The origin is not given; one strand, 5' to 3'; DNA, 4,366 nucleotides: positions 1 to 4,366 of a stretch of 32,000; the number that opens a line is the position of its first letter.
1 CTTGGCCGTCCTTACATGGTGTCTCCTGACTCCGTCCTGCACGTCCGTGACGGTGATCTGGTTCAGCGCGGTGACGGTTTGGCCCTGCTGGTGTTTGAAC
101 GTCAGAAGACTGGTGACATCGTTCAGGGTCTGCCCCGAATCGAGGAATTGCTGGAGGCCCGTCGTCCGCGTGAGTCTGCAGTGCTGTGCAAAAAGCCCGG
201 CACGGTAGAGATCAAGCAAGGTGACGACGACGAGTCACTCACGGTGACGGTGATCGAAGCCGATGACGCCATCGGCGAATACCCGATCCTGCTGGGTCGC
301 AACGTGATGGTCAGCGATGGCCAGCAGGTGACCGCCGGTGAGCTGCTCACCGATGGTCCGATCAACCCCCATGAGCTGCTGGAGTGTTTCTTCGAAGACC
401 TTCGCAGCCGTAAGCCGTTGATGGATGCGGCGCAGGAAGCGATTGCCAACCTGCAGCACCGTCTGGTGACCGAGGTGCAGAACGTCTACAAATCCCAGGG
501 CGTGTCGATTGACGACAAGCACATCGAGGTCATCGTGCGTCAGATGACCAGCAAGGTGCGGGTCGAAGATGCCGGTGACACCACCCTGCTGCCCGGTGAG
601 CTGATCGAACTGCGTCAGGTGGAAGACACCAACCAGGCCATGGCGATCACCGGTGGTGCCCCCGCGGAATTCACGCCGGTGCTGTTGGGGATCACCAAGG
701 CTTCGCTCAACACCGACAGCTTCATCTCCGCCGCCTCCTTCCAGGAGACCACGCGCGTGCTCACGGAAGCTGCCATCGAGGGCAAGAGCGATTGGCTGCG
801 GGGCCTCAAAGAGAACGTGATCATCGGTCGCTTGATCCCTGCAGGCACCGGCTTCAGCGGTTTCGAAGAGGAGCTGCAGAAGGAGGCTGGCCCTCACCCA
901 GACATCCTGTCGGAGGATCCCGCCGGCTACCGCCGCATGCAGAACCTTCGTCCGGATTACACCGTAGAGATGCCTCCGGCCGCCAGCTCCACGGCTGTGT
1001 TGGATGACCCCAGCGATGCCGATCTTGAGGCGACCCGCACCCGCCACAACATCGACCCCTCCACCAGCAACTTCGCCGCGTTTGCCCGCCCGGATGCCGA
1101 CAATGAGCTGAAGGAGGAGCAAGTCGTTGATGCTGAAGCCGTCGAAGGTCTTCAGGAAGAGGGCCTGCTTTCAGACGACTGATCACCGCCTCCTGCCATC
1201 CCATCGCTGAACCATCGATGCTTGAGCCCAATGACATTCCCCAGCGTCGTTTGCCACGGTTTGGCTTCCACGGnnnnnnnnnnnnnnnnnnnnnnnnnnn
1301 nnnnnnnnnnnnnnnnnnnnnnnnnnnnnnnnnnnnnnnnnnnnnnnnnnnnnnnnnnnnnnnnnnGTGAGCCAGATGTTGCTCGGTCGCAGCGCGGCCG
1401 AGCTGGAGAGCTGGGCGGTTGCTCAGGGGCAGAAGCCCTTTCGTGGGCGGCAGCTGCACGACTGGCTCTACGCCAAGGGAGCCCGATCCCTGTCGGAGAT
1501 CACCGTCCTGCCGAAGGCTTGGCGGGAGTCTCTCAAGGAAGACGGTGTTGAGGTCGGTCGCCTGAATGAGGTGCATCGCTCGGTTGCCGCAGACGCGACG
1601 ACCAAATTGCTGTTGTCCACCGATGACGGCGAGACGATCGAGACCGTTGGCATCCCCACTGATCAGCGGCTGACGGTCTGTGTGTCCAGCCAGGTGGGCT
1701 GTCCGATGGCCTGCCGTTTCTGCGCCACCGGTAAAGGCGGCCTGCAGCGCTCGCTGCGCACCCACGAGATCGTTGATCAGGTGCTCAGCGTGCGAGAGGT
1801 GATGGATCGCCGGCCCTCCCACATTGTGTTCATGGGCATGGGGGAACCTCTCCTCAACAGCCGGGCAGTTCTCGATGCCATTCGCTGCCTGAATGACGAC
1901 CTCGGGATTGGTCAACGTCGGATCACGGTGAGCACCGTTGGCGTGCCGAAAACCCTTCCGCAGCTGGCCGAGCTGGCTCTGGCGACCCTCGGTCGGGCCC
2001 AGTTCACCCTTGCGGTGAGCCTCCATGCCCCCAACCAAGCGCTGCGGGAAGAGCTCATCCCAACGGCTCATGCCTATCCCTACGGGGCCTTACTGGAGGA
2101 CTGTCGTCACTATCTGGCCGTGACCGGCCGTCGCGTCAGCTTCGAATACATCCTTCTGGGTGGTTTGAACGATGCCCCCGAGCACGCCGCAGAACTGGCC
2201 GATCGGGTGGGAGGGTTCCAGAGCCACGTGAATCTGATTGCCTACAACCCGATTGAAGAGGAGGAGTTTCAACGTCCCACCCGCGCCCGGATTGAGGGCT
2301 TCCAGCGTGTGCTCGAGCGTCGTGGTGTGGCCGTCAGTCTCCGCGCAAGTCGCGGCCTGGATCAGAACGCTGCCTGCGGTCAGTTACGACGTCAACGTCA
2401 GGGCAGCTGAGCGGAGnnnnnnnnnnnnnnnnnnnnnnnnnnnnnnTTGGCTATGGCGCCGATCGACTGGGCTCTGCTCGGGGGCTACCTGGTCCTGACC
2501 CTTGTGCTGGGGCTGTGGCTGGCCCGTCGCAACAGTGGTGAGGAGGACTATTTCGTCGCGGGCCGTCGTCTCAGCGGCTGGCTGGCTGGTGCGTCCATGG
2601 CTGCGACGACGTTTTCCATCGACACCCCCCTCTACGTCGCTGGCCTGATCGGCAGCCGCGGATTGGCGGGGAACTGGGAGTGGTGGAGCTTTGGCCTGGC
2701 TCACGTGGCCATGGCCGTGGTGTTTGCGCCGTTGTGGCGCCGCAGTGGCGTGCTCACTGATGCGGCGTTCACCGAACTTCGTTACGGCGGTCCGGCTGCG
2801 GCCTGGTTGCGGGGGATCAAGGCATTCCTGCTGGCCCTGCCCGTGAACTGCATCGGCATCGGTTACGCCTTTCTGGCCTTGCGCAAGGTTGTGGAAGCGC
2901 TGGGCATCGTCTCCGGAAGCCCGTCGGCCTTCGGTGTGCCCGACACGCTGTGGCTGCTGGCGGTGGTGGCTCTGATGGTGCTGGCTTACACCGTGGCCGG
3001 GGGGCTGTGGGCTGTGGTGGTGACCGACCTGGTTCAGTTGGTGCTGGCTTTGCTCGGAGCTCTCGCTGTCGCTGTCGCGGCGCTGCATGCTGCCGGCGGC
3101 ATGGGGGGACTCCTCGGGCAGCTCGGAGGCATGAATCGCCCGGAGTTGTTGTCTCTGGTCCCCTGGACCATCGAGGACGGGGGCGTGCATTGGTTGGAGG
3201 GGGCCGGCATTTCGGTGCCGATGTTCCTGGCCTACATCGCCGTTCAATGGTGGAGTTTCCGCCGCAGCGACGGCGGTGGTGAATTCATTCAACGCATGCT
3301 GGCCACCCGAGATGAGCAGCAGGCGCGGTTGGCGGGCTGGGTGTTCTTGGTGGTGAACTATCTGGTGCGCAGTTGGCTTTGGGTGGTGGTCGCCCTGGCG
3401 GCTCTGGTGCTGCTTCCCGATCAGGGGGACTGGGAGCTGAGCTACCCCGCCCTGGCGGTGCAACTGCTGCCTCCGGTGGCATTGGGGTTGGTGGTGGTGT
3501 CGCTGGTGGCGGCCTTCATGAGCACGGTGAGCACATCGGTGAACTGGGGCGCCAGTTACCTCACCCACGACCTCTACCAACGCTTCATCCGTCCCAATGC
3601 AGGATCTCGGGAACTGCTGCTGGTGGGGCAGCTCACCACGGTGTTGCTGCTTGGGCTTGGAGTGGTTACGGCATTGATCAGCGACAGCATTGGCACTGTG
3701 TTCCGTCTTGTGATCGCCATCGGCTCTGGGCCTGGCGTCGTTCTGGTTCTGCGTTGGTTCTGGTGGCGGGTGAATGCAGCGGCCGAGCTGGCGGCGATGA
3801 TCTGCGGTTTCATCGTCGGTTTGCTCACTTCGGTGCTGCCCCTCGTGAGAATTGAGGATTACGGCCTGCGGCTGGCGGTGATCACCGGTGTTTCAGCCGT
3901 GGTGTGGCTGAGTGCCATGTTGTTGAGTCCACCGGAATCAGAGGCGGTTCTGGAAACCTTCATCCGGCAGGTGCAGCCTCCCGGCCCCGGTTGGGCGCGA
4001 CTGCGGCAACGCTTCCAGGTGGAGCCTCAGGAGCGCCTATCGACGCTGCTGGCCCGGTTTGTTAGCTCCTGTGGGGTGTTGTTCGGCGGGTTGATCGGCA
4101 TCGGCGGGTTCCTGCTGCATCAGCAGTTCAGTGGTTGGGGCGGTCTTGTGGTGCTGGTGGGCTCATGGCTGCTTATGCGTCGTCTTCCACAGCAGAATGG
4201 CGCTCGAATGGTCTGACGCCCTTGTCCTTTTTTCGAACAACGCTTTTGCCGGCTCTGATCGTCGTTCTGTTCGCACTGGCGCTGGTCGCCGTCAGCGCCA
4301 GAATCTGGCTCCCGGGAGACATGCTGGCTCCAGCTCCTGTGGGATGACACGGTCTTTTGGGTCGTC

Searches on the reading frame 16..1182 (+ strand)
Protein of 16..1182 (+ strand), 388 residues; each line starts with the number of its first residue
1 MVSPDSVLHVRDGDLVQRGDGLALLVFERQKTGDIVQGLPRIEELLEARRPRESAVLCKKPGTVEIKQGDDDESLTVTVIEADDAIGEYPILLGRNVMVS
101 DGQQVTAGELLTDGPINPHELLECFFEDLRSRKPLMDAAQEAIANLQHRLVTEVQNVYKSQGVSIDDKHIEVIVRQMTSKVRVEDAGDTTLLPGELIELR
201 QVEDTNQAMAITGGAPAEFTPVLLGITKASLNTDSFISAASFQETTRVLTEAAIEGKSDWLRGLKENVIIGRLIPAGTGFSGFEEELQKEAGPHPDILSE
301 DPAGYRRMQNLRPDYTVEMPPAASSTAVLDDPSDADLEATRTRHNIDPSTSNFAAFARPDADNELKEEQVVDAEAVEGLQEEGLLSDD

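Call 6: search_protein_families(library=pfam, proteins=[window:16-1182:+], max_evalue=0.001)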
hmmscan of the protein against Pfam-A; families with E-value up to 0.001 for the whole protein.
window:16-1182:+ (388 aa): 1 family
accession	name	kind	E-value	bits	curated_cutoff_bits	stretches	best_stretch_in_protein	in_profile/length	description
PF04998.22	RNA_pol_Rpb1_5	-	2.7e-12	47.1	28.5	1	143-232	211-265/267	RNA polymerase Rpb1, domain 5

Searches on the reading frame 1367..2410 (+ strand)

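Call 6: search_protein_families(library=pfam, proteins=[window:1367-2410:+], max_evalue=0.001)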
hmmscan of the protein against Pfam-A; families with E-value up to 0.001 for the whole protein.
window:1367-2410:+ (347 aa): 2 families
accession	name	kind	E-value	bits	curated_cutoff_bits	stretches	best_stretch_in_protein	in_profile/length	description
PF04055.27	Radical_SAM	-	2.3e-15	57.6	29.5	1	107-277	2-165/166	Radical SAM superfamily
PF21016.3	RlmN_N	-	6.9e-10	39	24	1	5-58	3-56/60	Ribosomal RNA large subunit methyltransferase N-terminal domain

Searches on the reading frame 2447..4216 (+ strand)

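Call 6: search_protein_families(library=pfam, proteins=[window:2447-4216:+], max_evalue=0.001)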
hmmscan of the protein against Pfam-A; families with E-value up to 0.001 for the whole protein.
window:2447-4216:+ (589 aa): 1 family
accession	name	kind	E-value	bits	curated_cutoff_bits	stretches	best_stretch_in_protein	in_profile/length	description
PF00474.23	SSF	-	3.9e-31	108.8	22.8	1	35-454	1-406/406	Sodium:solute symporter family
